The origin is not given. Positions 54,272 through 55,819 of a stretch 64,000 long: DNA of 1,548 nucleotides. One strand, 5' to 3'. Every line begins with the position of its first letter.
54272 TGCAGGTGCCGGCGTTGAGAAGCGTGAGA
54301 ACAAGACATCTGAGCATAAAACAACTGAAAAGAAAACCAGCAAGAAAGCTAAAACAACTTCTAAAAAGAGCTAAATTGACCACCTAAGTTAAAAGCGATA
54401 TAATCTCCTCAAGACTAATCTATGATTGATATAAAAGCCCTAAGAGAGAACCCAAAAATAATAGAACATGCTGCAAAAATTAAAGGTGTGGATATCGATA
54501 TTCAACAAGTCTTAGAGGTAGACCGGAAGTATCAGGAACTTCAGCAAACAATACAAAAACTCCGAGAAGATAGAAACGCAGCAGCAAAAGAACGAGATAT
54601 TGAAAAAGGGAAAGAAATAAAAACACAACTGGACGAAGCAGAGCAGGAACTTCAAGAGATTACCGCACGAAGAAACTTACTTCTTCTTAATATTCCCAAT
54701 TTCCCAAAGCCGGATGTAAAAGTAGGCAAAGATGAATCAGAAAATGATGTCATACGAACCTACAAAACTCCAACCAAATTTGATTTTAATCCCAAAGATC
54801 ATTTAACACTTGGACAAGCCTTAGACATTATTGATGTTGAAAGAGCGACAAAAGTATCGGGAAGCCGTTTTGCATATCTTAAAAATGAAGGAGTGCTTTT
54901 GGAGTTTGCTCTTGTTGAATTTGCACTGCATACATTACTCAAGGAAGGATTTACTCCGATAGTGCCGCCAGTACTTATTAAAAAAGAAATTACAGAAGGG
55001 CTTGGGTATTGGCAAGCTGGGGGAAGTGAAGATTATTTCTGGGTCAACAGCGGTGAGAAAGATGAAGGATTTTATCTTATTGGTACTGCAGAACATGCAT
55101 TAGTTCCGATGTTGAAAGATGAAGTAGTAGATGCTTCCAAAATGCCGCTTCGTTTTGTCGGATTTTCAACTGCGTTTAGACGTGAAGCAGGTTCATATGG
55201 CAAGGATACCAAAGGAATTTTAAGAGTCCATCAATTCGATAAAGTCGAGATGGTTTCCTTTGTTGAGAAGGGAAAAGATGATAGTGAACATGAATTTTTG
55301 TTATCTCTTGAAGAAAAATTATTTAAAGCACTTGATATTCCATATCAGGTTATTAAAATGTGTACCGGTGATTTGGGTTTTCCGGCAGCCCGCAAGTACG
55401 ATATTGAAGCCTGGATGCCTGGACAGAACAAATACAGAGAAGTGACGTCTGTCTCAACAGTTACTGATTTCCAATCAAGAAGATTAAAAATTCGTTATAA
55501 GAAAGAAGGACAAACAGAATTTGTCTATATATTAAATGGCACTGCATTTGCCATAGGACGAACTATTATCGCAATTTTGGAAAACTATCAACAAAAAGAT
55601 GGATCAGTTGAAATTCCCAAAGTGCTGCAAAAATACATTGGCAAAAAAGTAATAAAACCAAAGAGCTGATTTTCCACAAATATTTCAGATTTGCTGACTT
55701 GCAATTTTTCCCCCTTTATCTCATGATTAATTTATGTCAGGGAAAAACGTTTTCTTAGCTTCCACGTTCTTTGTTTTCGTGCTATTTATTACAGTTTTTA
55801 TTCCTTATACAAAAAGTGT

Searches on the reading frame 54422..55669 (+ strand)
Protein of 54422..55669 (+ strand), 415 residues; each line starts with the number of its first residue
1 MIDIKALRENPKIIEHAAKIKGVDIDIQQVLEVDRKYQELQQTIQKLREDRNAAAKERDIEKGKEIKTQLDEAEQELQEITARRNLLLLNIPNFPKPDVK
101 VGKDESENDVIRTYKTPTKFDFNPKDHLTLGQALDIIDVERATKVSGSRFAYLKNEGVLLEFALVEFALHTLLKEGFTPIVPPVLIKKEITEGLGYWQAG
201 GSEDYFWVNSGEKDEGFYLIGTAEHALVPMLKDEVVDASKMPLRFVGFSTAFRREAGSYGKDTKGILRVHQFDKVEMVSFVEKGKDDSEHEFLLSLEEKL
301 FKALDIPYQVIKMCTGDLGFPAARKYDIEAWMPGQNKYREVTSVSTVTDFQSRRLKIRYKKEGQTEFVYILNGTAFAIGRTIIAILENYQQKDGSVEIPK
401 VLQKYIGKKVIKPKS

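Call 61: search_protein_families(library=pfam, proteins=[window:54422-55669:+], max_evalue=0.00001)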
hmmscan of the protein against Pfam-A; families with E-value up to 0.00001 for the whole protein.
window:54422-55669:+ (415 aa): 2 families
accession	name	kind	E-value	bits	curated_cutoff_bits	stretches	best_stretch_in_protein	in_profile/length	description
PF00587.30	tRNA-synt_2b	-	2.4e-39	135.7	29.3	1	206-389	1-179/179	tRNA synthetase class II core domain (G, H, P, S and T)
PF02403.27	Seryl_tRNA_N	-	4.5e-15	56.2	28.2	1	1-95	1-108/108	Seryl-tRNA synthetase N-terminal domain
